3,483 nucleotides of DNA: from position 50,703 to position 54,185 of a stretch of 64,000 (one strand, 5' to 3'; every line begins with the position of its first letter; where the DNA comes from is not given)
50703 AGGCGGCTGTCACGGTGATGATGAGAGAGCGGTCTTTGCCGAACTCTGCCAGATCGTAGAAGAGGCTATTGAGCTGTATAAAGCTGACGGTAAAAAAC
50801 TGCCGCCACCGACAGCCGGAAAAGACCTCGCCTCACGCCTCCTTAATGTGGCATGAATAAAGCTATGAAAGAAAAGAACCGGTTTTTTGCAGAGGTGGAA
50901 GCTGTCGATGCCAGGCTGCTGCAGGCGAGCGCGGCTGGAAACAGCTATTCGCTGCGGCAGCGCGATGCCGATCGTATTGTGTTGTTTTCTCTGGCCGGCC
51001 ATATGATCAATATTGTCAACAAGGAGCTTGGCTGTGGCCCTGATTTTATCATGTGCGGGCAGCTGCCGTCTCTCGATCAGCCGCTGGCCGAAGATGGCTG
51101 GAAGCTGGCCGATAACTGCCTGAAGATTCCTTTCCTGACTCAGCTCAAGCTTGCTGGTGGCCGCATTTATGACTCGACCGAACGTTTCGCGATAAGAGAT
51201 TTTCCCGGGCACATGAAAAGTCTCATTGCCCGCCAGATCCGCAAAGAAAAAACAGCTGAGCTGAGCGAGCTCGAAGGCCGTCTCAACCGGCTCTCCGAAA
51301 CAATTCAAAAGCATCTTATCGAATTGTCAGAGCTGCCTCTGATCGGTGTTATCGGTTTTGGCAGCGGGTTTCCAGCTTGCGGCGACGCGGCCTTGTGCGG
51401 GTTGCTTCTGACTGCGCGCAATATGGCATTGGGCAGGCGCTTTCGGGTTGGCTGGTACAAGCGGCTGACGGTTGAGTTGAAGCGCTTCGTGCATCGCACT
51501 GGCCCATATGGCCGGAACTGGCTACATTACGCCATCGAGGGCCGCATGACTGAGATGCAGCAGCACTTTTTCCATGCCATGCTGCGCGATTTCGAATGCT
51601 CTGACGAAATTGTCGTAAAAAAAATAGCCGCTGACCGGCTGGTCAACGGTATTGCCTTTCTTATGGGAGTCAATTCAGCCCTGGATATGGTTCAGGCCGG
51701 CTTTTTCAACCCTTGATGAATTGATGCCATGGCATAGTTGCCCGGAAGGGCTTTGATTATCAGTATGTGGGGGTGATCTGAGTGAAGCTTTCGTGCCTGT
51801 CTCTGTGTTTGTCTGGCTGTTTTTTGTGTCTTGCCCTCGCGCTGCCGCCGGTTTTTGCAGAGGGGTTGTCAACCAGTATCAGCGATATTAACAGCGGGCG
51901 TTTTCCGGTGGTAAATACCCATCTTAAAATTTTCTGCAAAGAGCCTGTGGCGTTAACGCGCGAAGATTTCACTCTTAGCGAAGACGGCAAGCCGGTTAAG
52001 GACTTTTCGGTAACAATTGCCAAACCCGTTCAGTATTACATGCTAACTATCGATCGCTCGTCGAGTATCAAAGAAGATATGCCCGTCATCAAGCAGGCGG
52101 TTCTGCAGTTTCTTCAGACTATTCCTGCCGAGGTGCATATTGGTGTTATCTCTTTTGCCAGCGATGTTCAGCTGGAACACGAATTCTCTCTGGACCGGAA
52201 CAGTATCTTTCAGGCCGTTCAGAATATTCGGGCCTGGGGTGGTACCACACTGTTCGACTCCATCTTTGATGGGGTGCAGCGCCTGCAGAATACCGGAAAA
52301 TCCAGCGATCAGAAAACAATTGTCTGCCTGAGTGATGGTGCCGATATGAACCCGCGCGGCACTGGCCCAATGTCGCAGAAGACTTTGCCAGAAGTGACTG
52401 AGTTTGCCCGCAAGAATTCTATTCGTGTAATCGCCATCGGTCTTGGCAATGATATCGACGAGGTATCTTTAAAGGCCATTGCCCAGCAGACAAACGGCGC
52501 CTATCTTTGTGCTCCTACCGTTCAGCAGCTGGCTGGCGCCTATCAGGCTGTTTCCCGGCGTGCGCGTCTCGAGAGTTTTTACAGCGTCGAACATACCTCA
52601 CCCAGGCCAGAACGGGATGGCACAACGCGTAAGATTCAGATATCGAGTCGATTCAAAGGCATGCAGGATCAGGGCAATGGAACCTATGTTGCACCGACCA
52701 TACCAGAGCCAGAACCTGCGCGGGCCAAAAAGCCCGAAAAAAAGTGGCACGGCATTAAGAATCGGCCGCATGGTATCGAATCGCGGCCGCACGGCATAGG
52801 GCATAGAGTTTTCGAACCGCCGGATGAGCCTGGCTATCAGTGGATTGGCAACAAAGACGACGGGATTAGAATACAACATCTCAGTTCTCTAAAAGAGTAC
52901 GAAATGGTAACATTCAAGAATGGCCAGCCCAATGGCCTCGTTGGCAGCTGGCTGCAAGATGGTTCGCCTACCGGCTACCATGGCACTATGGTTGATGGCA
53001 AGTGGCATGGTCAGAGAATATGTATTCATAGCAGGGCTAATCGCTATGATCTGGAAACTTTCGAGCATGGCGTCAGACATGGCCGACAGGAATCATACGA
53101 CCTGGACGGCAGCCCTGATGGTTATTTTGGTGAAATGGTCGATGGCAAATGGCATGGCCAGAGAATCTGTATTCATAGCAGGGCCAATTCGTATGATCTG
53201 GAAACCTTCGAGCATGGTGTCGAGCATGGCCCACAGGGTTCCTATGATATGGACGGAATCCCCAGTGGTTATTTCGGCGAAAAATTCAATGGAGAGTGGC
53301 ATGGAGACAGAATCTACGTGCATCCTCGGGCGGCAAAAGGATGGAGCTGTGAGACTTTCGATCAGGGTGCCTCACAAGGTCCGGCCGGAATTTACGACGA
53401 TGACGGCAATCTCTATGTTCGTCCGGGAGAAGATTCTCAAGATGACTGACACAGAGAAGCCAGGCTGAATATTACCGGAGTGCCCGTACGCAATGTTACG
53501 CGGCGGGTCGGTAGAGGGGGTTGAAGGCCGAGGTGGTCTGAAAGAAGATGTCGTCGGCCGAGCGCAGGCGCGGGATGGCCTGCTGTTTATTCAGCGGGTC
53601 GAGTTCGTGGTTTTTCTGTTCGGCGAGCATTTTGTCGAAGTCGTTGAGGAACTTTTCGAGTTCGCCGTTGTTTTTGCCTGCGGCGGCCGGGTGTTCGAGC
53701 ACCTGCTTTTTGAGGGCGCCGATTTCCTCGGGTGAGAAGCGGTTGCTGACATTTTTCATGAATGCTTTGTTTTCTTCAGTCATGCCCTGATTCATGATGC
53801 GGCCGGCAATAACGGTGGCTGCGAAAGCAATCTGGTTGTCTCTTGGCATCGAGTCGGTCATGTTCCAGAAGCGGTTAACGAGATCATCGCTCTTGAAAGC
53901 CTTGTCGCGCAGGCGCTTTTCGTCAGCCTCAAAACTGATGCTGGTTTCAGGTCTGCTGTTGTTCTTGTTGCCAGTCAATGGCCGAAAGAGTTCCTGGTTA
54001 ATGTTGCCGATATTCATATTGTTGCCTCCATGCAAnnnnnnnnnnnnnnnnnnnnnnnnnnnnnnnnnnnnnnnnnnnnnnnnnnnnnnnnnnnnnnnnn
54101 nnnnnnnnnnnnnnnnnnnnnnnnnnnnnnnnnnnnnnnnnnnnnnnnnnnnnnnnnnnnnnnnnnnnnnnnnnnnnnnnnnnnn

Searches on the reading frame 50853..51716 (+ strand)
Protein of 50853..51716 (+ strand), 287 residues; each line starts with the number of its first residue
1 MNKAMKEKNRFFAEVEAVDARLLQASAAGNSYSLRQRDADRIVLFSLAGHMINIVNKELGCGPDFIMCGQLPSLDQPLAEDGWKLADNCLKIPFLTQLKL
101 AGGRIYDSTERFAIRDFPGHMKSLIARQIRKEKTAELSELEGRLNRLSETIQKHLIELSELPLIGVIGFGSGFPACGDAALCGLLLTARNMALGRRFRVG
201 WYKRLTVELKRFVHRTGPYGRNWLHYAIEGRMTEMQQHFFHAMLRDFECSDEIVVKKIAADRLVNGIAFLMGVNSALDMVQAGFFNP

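Call 12: search_protein_families(library=pfam, proteins=[window:50853-51716:+], max_evalue=0.001)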
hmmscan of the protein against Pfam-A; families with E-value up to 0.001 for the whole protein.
window:50853-51716:+ (287 aa): 1 family
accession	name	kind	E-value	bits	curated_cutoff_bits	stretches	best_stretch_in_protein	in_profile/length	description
PF11392.14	AllH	-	0.00021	22.4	25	1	167-274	2-106/109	Oxamate carbamoyltransferase subunit AllH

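Call 13: search_protein_families(library=ncbifam, proteins=[window:50853-51716:+], max_evalue=0.01)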
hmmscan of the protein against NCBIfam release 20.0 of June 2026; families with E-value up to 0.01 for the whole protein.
window:50853-51716:+ (287 aa): 0 families

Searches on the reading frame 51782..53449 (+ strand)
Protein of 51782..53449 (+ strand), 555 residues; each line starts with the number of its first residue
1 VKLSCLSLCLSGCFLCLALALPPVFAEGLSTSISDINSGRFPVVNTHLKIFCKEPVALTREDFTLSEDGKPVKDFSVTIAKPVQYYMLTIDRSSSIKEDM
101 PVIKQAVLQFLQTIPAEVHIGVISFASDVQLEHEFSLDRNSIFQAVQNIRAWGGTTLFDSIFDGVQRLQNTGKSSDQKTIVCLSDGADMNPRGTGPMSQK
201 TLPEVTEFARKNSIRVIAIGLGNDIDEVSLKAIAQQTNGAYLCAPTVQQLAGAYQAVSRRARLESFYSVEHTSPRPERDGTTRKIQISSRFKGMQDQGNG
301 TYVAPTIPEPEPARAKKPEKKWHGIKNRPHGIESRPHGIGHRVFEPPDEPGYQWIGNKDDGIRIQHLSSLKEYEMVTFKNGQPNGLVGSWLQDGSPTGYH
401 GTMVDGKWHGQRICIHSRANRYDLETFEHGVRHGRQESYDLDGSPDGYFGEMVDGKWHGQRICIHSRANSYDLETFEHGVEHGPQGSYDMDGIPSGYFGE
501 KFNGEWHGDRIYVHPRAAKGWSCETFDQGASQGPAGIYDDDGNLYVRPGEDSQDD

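Call 12: search_protein_families(library=pfam, proteins=[window:51782-53449:+], max_evalue=0.001)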
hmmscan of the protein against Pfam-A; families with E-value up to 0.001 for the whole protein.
window:51782-53449:+ (555 aa): 3 families
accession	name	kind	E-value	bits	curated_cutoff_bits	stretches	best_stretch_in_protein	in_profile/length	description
PF00092.34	VWA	-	1.1e-13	52.3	23.8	1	89-242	5-160/174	von Willebrand factor type A domain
PF13519.12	VWA_2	-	8e-12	46.2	27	1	87-186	2-106/107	von Willebrand factor type A domain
PF13768.12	VWA_3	-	2.4e-08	34.6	27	1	90-243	7-155/155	von Willebrand factor type A domain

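Call 13: search_protein_families(library=ncbifam, proteins=[window:51782-53449:+], max_evalue=0.01)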
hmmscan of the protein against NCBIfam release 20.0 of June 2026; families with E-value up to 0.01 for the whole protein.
window:51782-53449:+ (555 aa): 4 families
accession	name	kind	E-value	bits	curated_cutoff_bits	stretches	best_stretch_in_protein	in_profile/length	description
TIGR03436.1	acidobact_VWFA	subfamily_domain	1.6e-15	57.4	81.25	1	58-293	27-312/324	VWA domain-containing protein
NF010238.0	PRK13685.1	subfamily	1.6e-05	24.2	432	1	86-239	99-276/335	hypothetical protein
NF047508.1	VWA_BatA_Lepto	exception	3.9e-05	22.8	380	1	102-255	115-267/315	VWA domain-containing protein BatA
TIGR00868.1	hCaCC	subfamily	0.00068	17.5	900.85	1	87-259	308-478/863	calcium-activated chloride channel protein 1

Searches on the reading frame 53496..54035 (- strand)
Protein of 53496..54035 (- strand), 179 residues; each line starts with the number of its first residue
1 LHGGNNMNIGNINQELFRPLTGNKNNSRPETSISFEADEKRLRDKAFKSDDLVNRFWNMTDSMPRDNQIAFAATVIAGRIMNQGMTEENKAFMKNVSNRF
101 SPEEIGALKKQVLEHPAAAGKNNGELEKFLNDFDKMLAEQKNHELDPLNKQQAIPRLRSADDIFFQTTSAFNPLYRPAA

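Call 12: search_protein_families(library=pfam, proteins=[window:53496-54035:-], max_evalue=0.001)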
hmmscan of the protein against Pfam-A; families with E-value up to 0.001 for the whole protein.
window:53496-54035:- (179 aa): 0 families

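Call 13: search_protein_families(library=ncbifam, proteins=[window:53496-54035:-], max_evalue=0.01)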
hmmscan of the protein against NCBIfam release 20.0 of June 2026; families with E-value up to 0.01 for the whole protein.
window:53496-54035:- (179 aa): 1 family
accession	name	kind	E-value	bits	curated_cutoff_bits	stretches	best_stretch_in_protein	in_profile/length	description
NF053852.1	vesicle_Bd0635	exception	0.00047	19.9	250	1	25-106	132-211/223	CpoB-like predatory vesicle lipoprotein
